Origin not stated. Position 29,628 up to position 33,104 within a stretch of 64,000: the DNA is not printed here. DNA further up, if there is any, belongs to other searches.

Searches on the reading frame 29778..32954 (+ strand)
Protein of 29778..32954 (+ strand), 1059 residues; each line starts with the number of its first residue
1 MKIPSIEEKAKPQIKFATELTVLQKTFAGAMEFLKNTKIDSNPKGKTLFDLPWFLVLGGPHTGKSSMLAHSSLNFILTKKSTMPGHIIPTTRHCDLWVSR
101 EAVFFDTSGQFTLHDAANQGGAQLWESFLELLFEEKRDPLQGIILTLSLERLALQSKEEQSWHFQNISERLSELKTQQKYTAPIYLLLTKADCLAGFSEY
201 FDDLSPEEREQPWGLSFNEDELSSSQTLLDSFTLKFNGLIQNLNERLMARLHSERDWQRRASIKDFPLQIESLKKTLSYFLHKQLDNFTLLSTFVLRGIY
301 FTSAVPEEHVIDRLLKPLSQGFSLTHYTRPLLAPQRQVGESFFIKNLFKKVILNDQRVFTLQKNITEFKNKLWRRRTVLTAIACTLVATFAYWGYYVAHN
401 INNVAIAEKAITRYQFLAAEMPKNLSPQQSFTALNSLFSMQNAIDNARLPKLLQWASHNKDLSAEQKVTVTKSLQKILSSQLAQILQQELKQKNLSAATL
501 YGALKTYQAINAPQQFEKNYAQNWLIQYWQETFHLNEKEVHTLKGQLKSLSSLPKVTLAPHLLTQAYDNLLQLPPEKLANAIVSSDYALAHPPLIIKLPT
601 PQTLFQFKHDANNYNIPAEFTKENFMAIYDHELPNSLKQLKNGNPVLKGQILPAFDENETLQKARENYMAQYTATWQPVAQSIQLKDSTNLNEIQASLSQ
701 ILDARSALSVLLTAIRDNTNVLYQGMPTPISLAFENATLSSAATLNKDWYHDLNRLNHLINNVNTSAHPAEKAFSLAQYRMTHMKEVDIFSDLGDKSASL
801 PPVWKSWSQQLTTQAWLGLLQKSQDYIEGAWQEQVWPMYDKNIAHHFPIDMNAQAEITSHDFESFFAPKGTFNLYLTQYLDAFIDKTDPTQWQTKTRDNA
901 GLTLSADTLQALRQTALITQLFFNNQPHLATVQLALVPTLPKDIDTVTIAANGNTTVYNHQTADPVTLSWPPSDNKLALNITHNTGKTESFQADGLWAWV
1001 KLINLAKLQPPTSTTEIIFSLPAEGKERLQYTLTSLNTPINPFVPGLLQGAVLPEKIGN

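Call 51: search_protein_families(library=pfam, proteins=[window:29778-32954:+])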
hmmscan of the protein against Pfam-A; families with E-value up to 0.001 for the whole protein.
window:29778-32954:+ (1059 aa): 4 families
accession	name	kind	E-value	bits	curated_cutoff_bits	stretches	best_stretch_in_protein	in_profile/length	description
PF14331.11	IcmF-related_N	-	3.3e-61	207.3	25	1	122-378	5-256/259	IcmF-related N-terminal domain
PF06761.17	IcmF-related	-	1.9e-26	93.7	27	1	459-720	32-308/308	Intracellular multiplication and human macrophage-killing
PF06744.18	IcmF_C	-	6.4e-13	49.2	26.7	1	939-1035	7-104/106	Type VI secretion protein IcmF C2-like domain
PF21070.2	IcmF_helical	-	5.1e-05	23.8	24.1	1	828-925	7-103/106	Type VI secretion protein IcmF helical domain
